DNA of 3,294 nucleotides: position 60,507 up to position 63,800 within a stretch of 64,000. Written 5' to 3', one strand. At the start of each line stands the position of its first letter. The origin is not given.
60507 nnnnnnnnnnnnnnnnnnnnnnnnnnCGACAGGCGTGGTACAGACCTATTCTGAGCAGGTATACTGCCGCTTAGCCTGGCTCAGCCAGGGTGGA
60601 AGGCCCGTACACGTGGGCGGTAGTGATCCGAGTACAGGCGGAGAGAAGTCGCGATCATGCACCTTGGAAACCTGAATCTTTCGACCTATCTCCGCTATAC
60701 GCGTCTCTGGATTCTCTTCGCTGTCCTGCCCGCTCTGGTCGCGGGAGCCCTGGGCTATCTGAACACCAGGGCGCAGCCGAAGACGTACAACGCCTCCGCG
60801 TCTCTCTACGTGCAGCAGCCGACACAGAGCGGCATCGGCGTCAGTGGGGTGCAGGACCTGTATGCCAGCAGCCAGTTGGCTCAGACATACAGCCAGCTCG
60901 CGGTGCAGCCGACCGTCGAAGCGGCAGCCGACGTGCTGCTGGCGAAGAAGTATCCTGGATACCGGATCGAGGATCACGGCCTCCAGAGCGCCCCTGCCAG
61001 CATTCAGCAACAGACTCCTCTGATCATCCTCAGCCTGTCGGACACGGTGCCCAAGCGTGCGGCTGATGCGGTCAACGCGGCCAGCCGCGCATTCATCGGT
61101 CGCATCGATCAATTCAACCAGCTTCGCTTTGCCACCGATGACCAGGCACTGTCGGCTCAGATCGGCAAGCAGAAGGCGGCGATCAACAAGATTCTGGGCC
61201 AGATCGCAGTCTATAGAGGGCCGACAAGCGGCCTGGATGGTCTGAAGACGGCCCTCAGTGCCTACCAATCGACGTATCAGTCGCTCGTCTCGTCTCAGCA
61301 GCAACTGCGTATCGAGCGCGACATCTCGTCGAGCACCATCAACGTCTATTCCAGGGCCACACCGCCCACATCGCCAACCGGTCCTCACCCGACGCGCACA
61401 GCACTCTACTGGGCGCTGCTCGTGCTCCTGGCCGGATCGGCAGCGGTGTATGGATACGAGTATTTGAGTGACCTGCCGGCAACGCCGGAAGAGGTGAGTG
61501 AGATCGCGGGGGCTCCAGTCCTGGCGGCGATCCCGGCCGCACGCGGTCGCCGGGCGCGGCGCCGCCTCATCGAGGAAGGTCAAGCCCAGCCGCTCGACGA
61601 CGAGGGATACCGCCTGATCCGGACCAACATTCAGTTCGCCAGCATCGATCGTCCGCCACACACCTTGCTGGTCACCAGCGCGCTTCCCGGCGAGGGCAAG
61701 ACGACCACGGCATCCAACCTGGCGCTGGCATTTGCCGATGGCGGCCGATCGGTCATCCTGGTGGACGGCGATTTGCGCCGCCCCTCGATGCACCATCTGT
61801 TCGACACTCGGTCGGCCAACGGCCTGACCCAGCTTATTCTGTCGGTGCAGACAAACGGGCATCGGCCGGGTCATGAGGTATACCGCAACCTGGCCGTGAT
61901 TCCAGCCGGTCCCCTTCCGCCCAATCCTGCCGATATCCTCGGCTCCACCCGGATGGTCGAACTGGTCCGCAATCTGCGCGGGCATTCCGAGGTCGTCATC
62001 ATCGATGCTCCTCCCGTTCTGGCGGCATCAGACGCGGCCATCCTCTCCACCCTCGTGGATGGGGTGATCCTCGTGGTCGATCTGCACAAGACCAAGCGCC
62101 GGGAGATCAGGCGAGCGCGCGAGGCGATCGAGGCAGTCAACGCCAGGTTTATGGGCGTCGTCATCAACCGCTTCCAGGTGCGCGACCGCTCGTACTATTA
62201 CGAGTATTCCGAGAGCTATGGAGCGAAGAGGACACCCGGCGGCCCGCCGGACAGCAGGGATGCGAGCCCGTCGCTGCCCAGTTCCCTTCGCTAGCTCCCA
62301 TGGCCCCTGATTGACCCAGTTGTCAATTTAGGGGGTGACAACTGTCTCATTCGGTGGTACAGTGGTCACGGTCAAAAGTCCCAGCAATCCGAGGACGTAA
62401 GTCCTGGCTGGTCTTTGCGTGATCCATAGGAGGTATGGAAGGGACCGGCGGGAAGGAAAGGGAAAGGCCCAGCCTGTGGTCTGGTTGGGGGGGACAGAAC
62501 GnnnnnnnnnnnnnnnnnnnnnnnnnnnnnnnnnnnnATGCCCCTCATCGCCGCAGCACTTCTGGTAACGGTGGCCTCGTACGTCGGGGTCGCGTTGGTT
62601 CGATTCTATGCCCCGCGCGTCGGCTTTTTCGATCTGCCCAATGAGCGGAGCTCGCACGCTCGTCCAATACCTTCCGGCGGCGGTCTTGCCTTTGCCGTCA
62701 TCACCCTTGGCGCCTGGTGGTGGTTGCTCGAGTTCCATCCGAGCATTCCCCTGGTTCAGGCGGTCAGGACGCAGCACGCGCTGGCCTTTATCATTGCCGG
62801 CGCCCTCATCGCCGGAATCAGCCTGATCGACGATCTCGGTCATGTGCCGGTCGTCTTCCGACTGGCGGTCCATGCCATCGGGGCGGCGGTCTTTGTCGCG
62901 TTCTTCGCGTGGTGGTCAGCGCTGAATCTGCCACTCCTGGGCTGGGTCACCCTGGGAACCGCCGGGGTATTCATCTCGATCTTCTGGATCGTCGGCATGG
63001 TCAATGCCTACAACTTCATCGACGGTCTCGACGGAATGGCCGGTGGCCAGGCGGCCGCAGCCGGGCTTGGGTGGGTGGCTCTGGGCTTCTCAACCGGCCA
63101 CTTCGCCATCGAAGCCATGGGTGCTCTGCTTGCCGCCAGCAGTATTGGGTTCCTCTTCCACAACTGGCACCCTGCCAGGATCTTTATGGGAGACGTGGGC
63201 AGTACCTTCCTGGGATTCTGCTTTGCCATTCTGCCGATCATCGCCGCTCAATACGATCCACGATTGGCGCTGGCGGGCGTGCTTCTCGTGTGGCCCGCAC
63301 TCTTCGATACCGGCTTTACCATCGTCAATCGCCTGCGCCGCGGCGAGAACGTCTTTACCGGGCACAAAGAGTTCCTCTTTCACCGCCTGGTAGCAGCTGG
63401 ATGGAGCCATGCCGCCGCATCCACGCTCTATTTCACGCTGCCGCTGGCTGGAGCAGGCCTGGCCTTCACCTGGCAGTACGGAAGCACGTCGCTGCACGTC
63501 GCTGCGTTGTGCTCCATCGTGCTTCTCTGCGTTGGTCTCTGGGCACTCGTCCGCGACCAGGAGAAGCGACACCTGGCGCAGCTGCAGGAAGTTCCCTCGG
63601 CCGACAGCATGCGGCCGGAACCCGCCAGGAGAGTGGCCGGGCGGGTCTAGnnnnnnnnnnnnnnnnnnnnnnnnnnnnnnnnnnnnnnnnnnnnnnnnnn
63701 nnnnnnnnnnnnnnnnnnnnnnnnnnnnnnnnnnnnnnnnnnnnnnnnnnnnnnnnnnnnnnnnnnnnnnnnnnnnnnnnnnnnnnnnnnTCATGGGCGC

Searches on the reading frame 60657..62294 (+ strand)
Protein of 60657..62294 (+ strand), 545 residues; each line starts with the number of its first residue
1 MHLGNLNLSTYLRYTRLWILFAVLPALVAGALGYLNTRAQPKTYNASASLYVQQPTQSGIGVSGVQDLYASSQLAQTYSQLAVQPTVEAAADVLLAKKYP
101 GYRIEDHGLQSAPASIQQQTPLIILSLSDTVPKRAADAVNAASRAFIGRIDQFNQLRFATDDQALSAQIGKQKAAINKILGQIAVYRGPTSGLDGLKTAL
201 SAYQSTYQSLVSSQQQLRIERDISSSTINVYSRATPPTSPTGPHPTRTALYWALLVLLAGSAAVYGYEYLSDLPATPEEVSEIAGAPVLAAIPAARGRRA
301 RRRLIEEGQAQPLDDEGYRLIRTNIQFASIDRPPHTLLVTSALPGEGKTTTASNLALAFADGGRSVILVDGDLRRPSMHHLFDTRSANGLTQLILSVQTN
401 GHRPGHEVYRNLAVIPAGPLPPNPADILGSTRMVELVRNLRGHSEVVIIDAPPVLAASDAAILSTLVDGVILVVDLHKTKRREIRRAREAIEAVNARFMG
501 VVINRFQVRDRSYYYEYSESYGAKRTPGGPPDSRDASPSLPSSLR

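Call 54: search_protein_families(library=pfam, proteins=[window:60657-62294:+], max_evalue=0.00001)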
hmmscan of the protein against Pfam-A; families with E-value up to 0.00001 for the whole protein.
window:60657-62294:+ (545 aa): 3 families
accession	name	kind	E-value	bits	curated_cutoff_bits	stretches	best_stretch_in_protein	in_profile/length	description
PF10609.15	ParA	-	7e-11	42.5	27.1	1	335-504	4-173/246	NUBPL iron-transfer P-loop NTPase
PF01656.29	CbiA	-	3.2e-08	34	25.4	1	344-510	8-87/125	CobQ/CobB/MinD/ParA nucleotide binding domain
PF13614.12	AAA_31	-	2.9e-07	31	27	1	345-481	12-154/177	AAA domain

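Call 58: search_protein_families(library=ncbifam, proteins=[window:60657-62294:+], max_evalue=0.01)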
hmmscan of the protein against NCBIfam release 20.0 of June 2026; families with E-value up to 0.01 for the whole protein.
window:60657-62294:+ (545 aa): 18 families
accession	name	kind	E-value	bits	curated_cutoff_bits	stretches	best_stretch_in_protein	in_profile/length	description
TIGR01007.1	eps_fam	subfamily_domain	2.3e-52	177.5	108.05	1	316-517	1-202/204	polysaccharide biosynthesis tyrosine autokinase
TIGR01005.1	eps_transp_fam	subfamily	3e-37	128.2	411.7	2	312-522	524-733/754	exopolysaccharide transport protein family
TIGR03018.1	pepcterm_TyrKin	hypoth_equivalog_domain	5e-36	124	230.65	1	315-504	12-207/207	XrtA-associated tyrosine autokinase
NF008568.0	PRK11519.1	equivalog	3.2e-32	111.6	1068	1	302-517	494-713/720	tyrosine-protein kinase Wzc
NF007350.0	PRK09841.1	equivalog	2.6e-31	108.5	1248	1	202-520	381-716/726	tyrosine-protein kinase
TIGR03029.1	EpsG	equivalog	5e-29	101.3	313.8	1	316-504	85-273/274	chain length determinant protein tyrosine kinase EpsG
TIGR01969.1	minD_arch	subfamily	1.8e-12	47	201.75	1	338-508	4-172/251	cell division ATPase MinD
TIGR03007.1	pepcterm_ChnLen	equivalog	1.3e-09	36.8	278.85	1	193-303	357-471/498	XrtA system polysaccharide chain length determinant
TIGR01968.1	minD_bact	equivalog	1.2e-07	31.3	212.9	1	337-507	4-174/261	septum site-determining protein MinD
TIGR01006.1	polys_exp_MPA1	subfamily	2.3e-07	30.5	296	1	12-145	17-143/226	CspC family polysaccharide chain length determinant protein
NF047398.1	AAA_KGGVGR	domain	5.7e-07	30.1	90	1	345-403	13-74/190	KGGVGR-motif variant AAA ATPase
TIGR03371.1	cellulose_yhjQ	equivalog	7.4e-07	28.9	157.85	1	336-508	3-180/246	cellulose biosynthesis protein BcsQ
NF041546.1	ParA_partition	equivalog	4.7e-06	26.3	180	1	345-388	10-52/203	ParA family partition ATPase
NF053622.1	ATPseBagAMYCTU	equivalog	5.2e-06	26.1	400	1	336-401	8-72/325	ATPase BagA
NF041136.1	MrpORP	equivalog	5.7e-06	25.8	450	1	335-502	6-174/365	iron-sulfur cluster carrier protein MrpORP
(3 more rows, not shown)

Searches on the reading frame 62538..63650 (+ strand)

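Call 54: search_protein_families(library=pfam, proteins=[window:62538-63650:+], max_evalue=0.00001)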
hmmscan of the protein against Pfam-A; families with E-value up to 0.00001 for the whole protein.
window:62538-63650:+ (370 aa): 1 family
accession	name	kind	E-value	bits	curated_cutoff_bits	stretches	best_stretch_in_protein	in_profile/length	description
PF00953.26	Glycos_transf_4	-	5.9e-34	117.8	27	1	82-235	2-158/160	Glycosyl transferase family 4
